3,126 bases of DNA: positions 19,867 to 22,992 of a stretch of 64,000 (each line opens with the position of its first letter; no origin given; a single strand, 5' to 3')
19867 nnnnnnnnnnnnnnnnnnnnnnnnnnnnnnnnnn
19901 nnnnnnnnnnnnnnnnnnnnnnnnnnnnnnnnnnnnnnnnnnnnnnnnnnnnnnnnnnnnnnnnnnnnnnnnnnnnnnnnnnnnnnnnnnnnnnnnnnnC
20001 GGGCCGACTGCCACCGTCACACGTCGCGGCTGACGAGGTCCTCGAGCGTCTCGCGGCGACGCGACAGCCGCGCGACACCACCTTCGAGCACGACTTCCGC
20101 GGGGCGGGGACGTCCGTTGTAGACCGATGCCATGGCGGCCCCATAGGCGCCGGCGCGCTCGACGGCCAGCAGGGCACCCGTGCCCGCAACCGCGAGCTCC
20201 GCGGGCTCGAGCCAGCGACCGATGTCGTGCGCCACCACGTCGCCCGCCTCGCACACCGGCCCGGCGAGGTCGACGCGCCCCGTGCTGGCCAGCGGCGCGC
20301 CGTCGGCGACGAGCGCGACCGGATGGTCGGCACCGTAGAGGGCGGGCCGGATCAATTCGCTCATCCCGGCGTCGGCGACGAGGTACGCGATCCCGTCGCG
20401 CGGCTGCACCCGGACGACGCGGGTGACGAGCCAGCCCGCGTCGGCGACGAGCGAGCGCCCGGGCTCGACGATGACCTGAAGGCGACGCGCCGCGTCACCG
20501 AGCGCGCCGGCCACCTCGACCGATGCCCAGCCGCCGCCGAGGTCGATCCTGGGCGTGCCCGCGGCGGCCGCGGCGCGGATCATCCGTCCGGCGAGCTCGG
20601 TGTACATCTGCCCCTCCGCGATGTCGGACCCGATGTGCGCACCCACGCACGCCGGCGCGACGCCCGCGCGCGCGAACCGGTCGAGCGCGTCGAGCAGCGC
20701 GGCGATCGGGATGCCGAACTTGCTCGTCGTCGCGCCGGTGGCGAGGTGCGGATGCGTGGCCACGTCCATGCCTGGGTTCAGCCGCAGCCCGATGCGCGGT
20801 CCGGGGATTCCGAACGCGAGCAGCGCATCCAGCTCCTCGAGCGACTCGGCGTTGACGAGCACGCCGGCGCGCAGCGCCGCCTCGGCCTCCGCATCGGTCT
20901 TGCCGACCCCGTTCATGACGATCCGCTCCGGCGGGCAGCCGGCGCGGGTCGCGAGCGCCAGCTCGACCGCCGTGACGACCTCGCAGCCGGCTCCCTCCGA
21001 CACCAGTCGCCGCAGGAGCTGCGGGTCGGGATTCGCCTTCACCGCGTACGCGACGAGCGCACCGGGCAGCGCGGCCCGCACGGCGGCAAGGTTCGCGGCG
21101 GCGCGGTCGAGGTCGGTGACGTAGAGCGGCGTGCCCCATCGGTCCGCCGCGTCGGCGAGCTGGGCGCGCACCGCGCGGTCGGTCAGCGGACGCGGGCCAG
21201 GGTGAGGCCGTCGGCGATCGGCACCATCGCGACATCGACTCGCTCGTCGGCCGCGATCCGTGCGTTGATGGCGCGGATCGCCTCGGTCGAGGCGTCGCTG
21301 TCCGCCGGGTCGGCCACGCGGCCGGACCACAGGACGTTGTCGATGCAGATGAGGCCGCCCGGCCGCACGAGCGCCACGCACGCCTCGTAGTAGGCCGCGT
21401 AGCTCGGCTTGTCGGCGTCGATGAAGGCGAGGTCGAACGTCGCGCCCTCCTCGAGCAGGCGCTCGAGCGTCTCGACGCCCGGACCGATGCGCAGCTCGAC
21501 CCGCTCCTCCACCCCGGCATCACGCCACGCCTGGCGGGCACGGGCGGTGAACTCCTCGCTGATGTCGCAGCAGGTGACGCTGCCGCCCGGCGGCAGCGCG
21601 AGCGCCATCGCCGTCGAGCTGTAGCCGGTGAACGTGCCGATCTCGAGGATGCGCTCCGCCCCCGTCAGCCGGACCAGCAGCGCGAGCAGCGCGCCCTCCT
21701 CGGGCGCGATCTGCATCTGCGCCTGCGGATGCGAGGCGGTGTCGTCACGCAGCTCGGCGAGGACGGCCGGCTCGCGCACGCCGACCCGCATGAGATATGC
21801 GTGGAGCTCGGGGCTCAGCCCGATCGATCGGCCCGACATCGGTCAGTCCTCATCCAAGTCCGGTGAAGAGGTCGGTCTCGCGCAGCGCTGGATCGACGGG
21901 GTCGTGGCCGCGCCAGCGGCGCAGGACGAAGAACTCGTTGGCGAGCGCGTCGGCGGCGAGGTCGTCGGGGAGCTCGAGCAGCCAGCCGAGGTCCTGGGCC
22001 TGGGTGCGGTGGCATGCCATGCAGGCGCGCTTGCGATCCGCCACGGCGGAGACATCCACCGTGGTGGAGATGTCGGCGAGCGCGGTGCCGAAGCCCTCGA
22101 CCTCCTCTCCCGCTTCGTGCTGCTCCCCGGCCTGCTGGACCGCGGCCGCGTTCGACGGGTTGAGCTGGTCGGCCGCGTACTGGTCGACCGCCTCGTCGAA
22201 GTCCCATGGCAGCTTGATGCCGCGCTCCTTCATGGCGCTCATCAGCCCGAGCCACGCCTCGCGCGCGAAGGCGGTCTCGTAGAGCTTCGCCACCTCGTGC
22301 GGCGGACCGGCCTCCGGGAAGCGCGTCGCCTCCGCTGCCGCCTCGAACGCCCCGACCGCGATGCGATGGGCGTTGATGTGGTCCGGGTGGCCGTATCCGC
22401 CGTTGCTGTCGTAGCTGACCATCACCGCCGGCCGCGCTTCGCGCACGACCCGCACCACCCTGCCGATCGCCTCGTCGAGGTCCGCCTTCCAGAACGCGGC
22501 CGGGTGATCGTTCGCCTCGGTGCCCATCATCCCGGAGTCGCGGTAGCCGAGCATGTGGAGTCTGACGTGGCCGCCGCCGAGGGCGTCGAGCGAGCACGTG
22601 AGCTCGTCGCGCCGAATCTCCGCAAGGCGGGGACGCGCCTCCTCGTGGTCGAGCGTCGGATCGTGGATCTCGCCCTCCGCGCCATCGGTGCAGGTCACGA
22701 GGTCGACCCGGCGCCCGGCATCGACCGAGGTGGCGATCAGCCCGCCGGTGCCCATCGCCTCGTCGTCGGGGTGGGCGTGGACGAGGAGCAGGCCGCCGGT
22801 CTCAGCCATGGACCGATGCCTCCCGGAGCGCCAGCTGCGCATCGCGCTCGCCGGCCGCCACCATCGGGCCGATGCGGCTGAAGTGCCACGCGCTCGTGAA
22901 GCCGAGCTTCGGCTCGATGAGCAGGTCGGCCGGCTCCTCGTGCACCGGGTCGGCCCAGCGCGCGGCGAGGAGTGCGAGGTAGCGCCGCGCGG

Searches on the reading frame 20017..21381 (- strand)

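Call 39: search_protein_families(library=pfam, proteins=[window:20017-21381:-], max_evalue=0.0001)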
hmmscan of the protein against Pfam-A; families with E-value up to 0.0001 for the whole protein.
window:20017-21381:- (454 aa): 2 families
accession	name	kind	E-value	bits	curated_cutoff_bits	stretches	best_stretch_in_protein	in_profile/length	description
PF02784.22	Orn_Arg_deC_N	-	4.5e-30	105.3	23.4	1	96-313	6-247/247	Pyridoxal-dependent decarboxylase, pyridoxal binding domain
PF00278.28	Orn_DAP_Arg_deC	-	1.2e-17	64.4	23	1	126-411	5-95/95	Pyridoxal-dependent decarboxylase, C-terminal sheet domain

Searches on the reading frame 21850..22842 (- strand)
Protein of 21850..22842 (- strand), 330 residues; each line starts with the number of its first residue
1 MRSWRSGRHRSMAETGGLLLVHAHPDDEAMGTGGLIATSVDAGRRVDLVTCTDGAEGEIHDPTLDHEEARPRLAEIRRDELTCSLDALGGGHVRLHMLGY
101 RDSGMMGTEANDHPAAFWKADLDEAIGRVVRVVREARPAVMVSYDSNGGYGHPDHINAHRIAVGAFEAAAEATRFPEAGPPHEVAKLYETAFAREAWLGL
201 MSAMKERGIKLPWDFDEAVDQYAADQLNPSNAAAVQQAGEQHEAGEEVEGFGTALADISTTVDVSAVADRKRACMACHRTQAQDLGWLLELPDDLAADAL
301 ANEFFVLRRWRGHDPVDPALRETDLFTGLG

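Call 39: search_protein_families(library=pfam, proteins=[window:21850-22842:-], max_evalue=0.0001)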
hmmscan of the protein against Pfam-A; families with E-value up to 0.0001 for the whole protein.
window:21850-22842:- (330 aa): 1 family
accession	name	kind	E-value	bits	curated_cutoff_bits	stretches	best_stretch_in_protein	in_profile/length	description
PF02585.22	PIG-L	-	6.2e-27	95.1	28.2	1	19-165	1-128/129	GlcNAc-PI de-N-acetylase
